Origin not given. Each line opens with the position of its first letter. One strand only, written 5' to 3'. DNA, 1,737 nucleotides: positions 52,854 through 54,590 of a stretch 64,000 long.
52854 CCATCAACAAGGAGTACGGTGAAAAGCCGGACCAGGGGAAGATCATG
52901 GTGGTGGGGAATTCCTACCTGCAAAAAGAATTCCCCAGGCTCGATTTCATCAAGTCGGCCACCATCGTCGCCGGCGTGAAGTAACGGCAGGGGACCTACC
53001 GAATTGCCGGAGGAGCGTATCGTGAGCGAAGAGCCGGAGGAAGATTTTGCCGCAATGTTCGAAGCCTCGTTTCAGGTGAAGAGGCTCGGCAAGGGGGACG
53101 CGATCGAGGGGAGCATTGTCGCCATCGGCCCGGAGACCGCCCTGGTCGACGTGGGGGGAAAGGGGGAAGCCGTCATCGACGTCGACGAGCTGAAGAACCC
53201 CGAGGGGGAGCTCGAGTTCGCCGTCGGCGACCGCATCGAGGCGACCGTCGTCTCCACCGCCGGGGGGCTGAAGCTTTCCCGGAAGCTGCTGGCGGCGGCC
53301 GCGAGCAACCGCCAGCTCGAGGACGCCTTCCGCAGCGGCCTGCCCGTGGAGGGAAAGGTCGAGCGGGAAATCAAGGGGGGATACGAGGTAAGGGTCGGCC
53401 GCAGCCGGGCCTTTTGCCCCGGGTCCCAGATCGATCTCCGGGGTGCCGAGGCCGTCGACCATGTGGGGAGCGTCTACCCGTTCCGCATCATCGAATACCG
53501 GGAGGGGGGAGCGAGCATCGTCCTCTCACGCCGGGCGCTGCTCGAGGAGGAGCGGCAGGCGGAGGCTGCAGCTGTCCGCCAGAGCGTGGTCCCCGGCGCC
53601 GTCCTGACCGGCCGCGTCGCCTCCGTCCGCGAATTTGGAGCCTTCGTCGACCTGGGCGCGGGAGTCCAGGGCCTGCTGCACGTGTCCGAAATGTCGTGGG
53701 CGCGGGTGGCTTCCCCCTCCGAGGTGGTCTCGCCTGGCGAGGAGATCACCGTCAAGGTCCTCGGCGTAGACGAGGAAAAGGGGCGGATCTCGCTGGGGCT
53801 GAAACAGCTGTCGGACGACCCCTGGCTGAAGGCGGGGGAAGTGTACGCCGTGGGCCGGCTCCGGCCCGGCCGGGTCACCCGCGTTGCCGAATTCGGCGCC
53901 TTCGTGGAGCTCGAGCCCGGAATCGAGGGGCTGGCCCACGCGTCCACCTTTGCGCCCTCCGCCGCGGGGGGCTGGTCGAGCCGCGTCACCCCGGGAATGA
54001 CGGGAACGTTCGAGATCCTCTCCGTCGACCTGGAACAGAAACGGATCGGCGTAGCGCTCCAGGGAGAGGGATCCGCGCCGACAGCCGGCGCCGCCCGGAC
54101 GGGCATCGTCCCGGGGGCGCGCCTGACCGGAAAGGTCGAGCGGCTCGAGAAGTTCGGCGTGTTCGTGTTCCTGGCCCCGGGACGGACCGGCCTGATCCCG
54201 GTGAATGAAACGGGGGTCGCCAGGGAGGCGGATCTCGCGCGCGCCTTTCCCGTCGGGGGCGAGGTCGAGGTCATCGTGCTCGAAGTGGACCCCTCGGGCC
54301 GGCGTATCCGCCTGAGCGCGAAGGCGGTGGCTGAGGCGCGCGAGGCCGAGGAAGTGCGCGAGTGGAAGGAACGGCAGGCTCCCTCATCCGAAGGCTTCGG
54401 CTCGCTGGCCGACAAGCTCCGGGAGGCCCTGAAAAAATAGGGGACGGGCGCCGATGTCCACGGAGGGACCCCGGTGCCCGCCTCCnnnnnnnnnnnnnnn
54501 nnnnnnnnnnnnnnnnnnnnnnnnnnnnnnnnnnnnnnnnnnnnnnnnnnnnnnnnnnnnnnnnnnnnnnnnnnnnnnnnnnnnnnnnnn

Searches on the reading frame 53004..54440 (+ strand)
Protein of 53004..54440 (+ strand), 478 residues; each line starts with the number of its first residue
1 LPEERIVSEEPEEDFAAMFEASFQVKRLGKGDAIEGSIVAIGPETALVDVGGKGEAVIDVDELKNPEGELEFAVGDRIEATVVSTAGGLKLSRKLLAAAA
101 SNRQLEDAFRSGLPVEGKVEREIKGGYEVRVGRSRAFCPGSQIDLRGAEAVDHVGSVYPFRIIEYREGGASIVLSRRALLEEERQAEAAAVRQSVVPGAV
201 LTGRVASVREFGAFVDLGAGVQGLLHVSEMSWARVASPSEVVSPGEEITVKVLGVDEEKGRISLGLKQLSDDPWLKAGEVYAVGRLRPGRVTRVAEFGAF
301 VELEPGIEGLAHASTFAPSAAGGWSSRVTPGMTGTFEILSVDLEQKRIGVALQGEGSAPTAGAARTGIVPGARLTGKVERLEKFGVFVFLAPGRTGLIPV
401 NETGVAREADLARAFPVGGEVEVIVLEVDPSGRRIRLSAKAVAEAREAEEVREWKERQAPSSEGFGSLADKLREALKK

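Call 14: search_protein_families(library=pfam, proteins=[window:53004-54440:+], max_evalue=0.00001)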
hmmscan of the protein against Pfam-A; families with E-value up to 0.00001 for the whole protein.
window:53004-54440:+ (478 aa): 2 families
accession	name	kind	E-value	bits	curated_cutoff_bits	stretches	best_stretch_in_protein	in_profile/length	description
PF00575.29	S1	-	1.6e-54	182.6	22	3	198-267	5-74/74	S1 RNA binding domain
PF23459.1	S1_RRP5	-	7.9e-19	68.4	27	1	197-263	3-69/72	RRP5 S1 domain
